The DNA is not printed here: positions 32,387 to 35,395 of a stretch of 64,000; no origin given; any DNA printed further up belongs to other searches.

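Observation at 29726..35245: STAND-type ATPase/LuxR (LAL) regulator adjacent to a beta-propeller-phosphoesterase fusion, with a second free-standing Tat-secreted PLC paralog 20 kb away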

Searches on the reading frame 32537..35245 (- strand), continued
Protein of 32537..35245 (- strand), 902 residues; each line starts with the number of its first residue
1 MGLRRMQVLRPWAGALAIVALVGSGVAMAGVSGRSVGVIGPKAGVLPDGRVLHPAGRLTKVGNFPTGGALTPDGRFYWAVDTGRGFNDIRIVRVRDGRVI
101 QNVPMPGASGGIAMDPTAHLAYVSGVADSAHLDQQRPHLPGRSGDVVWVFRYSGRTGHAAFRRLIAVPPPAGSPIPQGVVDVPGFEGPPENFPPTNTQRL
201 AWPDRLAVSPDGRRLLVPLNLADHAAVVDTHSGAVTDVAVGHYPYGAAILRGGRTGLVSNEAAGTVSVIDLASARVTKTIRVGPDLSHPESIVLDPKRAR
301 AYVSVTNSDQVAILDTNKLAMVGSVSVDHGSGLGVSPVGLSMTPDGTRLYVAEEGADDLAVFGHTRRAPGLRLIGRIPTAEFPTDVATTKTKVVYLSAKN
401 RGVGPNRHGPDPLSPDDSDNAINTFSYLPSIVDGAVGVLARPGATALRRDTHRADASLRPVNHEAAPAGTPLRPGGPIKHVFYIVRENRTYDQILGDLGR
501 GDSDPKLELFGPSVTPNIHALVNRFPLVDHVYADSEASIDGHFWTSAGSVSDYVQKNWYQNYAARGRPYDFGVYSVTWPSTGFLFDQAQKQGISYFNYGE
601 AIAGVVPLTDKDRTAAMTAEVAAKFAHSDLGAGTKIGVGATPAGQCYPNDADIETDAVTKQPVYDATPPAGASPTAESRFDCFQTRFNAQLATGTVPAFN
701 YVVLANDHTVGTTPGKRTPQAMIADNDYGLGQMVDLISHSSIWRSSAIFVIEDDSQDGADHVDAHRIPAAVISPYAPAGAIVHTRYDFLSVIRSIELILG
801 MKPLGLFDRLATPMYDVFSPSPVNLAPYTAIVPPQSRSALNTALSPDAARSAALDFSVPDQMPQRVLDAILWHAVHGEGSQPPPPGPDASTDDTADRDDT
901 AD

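Call 27: find_related_loci(query=A1, collection=genome_contigs, flank=8000)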
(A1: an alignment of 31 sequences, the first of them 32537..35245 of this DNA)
Query A1 (902 aa) in genome_contigs; peptide patterns used: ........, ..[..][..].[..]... (x = any residue, [..] = any of these).
600 stretches matched a pattern (row limit reached: there are more); 555 encode a relative of the query (tblastn E <= 1e-3); the best 80 are kept; 80 distinct loci.
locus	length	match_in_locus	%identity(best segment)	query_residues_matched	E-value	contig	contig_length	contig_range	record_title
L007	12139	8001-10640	69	18-896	0e+0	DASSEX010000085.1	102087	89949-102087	MAG TPA_asm: Mycobacteriales bacterium isolate SMAG_U989 k141_1386641, whole genome shotgun sequence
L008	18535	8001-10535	68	37-898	0e+0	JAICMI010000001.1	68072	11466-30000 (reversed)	MAG: Frankiaceae bacterium isolate LS_ISSM_2_bin.129 k141_2193269_length_68072_cov_14.4488, whole genome shotgun sequenc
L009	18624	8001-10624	69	14-894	0e+0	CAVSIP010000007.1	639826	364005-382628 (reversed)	MAG: uncultured Actinomycetota bacterium isolate MFD01721.bin.2.43 genome assembly, contig: contig_2809, whole genome sh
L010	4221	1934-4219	68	32-795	0e+0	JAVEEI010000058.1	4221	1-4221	MAG: Frankiaceae bacterium isolate BP_197 scaffold_5397900, whole genome shotgun sequence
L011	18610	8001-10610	59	39-878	0e+0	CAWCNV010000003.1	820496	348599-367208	MAG: uncultured Actinomycetes bacterium isolate MFD04944.bin.1.318 genome assembly, contig: contig_17357, whole genome s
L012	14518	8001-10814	56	4-896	0e+0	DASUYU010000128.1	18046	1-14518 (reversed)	MAG TPA_asm: Thermoleophilaceae bacterium isolate SMAG_U1903 k141_1238836, whole genome shotgun sequence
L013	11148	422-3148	57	37-890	0e+0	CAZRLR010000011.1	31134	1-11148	MAG TPA_asm: uncultured Conexibacter sp. isolate binchicken_co105_183 genome assembly, contig: NODE_1788_length_31134_co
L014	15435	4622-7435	55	3-893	0e+0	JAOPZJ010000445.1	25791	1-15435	MAG: Solirubrobacterales bacterium isolate RYN_252 scaffold_4101315, whole genome shotgun sequence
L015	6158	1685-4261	58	37-890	0e+0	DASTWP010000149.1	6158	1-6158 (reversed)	MAG TPA_asm: Solirubrobacteraceae bacterium isolate SMAG_U2391 k141_1541645, whole genome shotgun sequence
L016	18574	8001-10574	57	19-890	0e+0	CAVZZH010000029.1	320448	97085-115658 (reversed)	MAG: uncultured Solirubrobacterales bacterium isolate MFD06085.bin.2.69 genome assembly, contig: contig_38274, whole gen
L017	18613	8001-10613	57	1-890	0e+0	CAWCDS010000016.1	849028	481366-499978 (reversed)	MAG: uncultured Solirubrobacterales bacterium isolate MFD05502.bin.2.66 genome assembly, contig: contig_39451, whole gen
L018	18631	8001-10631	58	37-893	0e+0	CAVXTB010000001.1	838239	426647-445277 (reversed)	MAG: uncultured Actinomycetes bacterium isolate MFD04944.bin.2.197 genome assembly, contig: contig_12164, whole genome s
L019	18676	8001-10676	58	3-876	0e+0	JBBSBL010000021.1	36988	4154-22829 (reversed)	MAG: Solirubrobacterales bacterium isolate La6_metabat2.130 La6_metabat2.130_K_865588_L_36988_cov_20.0517, whole genome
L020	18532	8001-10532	59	31-889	0e+0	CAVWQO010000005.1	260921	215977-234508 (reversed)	MAG: uncultured Solirubrobacterales bacterium isolate MFD04580.bin.1.75 genome assembly, contig: contig_69522, whole gen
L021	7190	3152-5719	60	37-890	0e+0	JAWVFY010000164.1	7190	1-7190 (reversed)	MAG: Solirubrobacteraceae bacterium isolate BP_464 scaffold_2925382, whole genome shotgun sequence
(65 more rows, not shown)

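Call 41: predict_structure(alignment_id=A1)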
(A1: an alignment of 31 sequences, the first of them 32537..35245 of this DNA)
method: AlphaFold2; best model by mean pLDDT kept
length: 902 residues; sequences in the alignment: 31
mean_pLDDT: 78.6   pTM: 0.82
mean pLDDT of the five models: 78.6, 77.5, 76.6, 75.4, 74.6
residues with pLDDT >= 90: 399; 70-90: 254; 50-70: 115; < 50: 134
segments of 3 or more residues with pLDDT < 50: 1-9, 14-17, 20-37, 178-195, 534-541, 545-551, 566-581, 601-609, 631-644, 756-764, 886-902
pLDDT, mean of each block of 10 residues (from residue 1): 38 49 34 45 75 93 91 97 86 96 90 96 88 80 93 97 95 61 31 55 92 96 94 95 93 96 92 97 85 94 87 96 89 76 95 91 77 94 93 94 60 57 66 91 96 88 81 95 81 74 77 94 84 50 46 62 49 35 70 83 46 68 71 37 60 74 93 90 93 95 84 92 95 98 96 53 57 91 76 90 78 89 95 95 93 72 71 88 54 33 29
secondary structure, 60 per line:
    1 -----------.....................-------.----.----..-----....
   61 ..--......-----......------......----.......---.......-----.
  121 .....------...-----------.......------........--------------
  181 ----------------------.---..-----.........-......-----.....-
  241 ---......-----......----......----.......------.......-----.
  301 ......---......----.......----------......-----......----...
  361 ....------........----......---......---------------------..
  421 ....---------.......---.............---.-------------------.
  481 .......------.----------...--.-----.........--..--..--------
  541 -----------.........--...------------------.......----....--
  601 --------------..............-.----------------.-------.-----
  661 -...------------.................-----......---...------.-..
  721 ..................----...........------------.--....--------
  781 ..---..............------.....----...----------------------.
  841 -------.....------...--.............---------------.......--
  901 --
elements in order (helices of 4 or more, strands of 3 or more residues): H12-32 E57-62 E65-70 E76-81 E88-93 E98-104 E108-114 E120-125 E146-152 E159-166 E214-219 E224-229 E235-239 E244-249 E255-260 E265-270 E275-281 E288-294 E300-306 E310-315 E320-326 E337-342 E348-353 E358-364 E371-378 E383-388 E392-397 H419-424 E434-440 H444-456 E480-487 H516-524 H552-560 H584-590 E595-598 H615-627 E662-664 H679-693 E699-704 H719-738 E746-753 E769-772 H788-799 H806-810 H848-852 H864-876 H892-898

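Call 43: fold_search(model_id=the predicted structure, library=pdb)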
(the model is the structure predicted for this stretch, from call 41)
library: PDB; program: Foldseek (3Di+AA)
matches with E <= 10: 1956; with E <= 0.001: 1670
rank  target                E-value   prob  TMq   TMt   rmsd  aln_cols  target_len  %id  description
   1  1l0q_A                5.1e-20  1.00  0.27  0.61   2.8       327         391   22  Tandem YVTN beta-propeller and PKD domains from an archaeal surface layer protein (released 2002-11-06)
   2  7seu_D                2.5e-16  1.00  0.31  0.83   3.7       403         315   13  Crystal structure of E coli contaminant protein YncE co-purified with a plant protein (released 2022-04-20)
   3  3vgz_A                3.4e-16  1.00  0.31  0.81   4.3       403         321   13  Crystal structure of E. coli YncE (released 2011-11-16)
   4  3vh0_A                7.9e-16  1.00  0.31  0.81   4.2       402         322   12  Crystal structure of E. coli YncE complexed with DNA (released 2011-11-16)
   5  3vgz_C                1.6e-15  1.00  0.31  0.80   4.2       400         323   12  Crystal structure of E. coli YncE (released 2011-11-16)
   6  5c2v_B                4.4e-15  1.00  0.29  0.70   4.2       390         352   17  Kuenenia stuttgartiensis Hydrazine Synthase (released 2015-10-14)
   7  7jv5_B                5.8e-15  1.00  0.28  0.70  18.9       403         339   11  Cryo-EM structure of SKF-81297-bound dopamine receptor 1 in complex with Gs protein (released 2021-02-24)
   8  9k3p_B                9.1e-15  1.00  0.28  0.73  18.2       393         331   10  Cryo-EM structure of the unliganded human melanocortin receptor 1 (MC1R)-Gs complex (released 2025-08-06)
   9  8z68_B                1.3e-14  1.00  0.28  0.72  17.9       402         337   10  Cryo-EM structure of the hGPR68-Gs complex in pH6.8 (released 2025-04-23)
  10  8kh4_C                1.3e-14  1.00  0.28  0.71  18.8       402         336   12  Cryo-EM structure of the GPR161-Gs complex (released 2023-10-11)
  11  8dzq_C                1.5e-14  1.00  0.29  0.73  18.3       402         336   10  momSalB bound Kappa Opioid Receptor in complex with GoA (released 2023-05-03)
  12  7bie_A                1.6e-14  1.00  0.27  0.81   3.3       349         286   14  Crystal structure of nvWrap-T, a 7-bladed symmetric propeller (released 2021-09-22)
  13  6omm_B                1.7e-14  1.00  0.28  0.72  19.2       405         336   11  Cryo-EM structure of formyl peptide receptor 2/lipoxin A4 receptor in complex with Gi (released 2020-02-26)
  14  3krw_B                1.7e-14  1.00  0.28  0.70  17.7       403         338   11  Human GRK2 in complex with Gbetgamma subunits and balanol (soak) (released 2010-02-16)
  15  9ode_B                1.9e-14  1.00  0.28  0.72  17.8       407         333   12  Structure of the MOR/Gi/Lofentanil Complex, Nucleotide Free (released 2026-03-04)
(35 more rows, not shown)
